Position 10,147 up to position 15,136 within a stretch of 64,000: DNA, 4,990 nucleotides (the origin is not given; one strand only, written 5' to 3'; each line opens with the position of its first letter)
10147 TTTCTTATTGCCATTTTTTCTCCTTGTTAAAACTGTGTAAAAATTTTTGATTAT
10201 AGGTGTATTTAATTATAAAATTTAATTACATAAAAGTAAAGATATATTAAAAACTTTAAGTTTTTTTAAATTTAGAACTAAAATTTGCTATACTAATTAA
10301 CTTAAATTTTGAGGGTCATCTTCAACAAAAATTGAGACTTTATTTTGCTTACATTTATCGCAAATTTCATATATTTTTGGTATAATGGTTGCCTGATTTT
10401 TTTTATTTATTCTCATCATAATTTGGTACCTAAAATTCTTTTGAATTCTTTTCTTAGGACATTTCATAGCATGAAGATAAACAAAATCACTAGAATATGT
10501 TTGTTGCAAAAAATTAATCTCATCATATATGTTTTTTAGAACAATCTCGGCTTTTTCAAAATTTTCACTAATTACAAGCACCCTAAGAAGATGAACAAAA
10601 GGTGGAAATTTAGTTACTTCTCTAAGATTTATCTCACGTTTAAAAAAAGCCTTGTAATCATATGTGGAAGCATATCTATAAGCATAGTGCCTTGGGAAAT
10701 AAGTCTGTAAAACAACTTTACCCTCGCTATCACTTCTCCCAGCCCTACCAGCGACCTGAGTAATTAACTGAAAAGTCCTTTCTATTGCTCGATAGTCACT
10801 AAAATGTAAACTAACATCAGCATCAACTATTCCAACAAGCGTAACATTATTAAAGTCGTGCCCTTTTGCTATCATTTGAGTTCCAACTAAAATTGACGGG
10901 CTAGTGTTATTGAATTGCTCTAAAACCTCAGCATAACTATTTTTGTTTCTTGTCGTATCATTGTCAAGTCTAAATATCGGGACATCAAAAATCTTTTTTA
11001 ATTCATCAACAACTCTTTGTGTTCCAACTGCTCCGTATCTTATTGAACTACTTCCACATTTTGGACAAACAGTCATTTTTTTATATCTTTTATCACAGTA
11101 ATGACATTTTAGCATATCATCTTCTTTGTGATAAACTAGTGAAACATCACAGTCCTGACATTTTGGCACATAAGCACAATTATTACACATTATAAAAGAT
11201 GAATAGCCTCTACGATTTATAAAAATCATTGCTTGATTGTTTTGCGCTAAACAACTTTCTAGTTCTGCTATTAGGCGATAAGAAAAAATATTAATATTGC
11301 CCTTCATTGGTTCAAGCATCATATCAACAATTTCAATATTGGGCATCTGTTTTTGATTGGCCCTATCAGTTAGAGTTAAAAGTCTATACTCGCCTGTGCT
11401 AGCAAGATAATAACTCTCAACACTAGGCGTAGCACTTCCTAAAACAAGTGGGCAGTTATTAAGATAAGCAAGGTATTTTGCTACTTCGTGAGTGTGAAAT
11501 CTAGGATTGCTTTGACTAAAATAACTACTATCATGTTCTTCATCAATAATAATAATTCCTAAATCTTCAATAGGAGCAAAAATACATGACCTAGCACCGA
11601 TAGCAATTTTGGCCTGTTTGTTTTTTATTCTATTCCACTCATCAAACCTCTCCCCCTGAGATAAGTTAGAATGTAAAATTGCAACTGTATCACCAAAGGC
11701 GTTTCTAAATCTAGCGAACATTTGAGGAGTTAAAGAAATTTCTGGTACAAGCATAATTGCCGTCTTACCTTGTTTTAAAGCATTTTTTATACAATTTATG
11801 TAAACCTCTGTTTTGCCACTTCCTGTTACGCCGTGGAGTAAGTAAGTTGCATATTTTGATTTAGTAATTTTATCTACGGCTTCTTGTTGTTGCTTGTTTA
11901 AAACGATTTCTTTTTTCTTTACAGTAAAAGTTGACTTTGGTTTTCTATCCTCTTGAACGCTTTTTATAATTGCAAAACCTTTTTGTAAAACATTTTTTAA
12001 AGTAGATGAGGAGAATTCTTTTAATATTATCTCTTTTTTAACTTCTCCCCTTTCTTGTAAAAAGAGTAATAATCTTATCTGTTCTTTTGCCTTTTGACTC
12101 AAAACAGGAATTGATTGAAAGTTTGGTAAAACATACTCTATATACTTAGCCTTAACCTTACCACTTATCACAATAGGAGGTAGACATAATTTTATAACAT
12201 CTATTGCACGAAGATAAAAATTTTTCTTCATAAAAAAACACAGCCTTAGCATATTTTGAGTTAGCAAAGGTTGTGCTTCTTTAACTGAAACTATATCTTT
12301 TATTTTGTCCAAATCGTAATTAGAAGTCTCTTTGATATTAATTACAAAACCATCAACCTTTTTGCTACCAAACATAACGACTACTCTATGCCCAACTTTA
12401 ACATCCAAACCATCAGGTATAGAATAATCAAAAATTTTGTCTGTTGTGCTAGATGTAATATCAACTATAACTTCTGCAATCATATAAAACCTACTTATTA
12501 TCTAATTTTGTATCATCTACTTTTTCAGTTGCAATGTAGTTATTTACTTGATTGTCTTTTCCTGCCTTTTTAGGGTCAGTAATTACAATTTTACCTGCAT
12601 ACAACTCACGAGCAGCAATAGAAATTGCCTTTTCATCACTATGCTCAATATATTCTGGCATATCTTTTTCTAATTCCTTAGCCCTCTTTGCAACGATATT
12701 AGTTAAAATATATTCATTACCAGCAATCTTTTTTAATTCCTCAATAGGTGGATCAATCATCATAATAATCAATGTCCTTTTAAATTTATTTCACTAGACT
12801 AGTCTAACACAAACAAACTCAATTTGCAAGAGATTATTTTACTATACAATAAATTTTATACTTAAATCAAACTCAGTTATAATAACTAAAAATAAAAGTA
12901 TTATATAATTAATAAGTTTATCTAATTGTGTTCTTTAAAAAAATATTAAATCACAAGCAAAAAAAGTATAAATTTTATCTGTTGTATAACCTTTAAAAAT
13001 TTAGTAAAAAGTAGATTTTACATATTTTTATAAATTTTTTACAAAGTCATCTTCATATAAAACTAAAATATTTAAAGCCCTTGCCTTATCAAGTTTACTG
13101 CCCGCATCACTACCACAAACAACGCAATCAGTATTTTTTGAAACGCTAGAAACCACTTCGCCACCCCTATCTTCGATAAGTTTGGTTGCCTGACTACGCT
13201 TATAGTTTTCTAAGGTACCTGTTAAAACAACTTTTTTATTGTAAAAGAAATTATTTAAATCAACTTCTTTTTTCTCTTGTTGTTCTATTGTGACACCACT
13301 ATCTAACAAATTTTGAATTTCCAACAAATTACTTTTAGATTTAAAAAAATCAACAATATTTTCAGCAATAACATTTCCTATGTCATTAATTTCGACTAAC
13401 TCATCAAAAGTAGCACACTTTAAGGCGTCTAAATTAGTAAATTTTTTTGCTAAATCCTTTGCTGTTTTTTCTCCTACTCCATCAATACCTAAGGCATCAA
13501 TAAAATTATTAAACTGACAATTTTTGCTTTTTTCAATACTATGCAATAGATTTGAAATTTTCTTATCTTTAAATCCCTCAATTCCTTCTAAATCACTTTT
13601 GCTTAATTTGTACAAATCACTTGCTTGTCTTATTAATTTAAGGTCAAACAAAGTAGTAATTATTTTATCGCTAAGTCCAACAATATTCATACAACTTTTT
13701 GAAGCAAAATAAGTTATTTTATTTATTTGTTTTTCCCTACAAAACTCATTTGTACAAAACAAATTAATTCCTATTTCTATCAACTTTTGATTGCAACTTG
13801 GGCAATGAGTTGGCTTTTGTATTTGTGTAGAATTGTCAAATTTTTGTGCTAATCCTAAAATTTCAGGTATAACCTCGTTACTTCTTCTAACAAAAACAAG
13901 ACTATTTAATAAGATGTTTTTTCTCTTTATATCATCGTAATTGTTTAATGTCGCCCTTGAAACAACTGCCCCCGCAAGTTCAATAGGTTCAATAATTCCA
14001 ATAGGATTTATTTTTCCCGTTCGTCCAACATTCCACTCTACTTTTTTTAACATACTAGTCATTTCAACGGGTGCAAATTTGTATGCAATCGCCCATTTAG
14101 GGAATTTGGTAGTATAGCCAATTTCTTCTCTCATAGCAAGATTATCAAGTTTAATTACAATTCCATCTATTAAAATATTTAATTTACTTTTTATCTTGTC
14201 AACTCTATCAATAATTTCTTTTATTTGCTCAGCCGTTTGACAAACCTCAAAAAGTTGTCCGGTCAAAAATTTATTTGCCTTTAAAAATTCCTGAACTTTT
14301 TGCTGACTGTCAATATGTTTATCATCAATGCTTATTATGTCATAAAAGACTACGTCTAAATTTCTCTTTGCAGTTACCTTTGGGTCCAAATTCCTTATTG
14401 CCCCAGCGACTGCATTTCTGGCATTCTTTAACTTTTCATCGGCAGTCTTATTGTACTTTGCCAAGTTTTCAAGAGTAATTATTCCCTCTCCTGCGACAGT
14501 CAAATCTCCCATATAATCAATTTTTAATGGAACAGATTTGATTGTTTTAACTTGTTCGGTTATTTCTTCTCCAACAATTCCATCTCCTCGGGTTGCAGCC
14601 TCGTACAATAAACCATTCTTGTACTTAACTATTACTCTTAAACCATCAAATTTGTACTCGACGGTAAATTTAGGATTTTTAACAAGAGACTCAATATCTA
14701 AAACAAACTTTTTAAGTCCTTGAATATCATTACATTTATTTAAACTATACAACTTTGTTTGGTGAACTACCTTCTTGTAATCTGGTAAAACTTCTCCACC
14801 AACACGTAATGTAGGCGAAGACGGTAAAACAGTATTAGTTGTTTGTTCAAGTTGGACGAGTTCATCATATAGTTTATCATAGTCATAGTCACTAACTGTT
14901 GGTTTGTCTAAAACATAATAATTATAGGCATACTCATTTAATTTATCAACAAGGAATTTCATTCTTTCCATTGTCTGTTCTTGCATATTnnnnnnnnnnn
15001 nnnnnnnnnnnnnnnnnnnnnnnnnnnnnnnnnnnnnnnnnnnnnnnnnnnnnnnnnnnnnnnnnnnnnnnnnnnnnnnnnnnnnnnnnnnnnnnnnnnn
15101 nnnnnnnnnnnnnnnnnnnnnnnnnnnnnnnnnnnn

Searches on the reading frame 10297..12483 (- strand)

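Call 65: search_protein_families(library=pfam, proteins=[window:10297-12483:-], max_evalue=0.00001)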
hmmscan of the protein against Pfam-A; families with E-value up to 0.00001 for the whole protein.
window:10297-12483:- (728 aa): 6 families
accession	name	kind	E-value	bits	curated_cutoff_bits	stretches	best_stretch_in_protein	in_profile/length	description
PF17764.6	PriA_3primeBD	-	1.7e-24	85.9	22.7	1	4-102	1-96/96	3'DNA-binding domain (3'BD)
PF00270.35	DEAD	-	2.1e-19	70.3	26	1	197-356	2-162/167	DEAD/DEAH box helicase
PF04851.21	ResIII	-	3.3e-18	66.6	22.5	1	193-354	2-163/164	Type III restriction enzyme, res subunit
PF00271.37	Helicase_C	-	6.5e-12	46.1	23.5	1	493-584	32-109/110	Helicase conserved C-terminal domain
PF18074.6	PriA_C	-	1.9e-09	38.6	26.9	1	628-724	1-95/95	Primosomal protein N C-terminal domain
PF18319.7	Zn_ribbon_PriA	-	2.9e-09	37.1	26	1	442-466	1-25/27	PriA DNA helicase Cys-rich region (CRR) domain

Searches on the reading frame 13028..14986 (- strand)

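Call 65: search_protein_families(library=pfam, proteins=[window:13028-14986:-], max_evalue=0.00001)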
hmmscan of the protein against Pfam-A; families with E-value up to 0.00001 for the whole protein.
window:13028-14986:- (652 aa): 6 families
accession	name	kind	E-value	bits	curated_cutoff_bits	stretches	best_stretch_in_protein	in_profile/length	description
PF01653.23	DNA_ligase_aden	-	2.3e-66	224.4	27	1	69-306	3-252/253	NAD-dependent DNA ligase adenylation domain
PF03120.22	DNA_ligase_OB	-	4.6e-24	84.5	32.9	1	312-382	3-73/79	NAD-dependent DNA ligase OB-fold domain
PF12826.13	HHH_2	-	3.7e-21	75.5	27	1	495-553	2-60/64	Helix-hairpin-helix motif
PF00533.33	BRCT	-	2.8e-13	50.3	21.3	1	579-647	4-73/78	BRCA1 C Terminus (BRCT) domain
PF14520.12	HHH_5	-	5.4e-10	40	27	1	495-549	1-56/57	Helix-hairpin-helix domain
PF12738.14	PTCB-BRCT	-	9.9e-06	25.9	22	0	586-642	3-58/63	twin BRCT domain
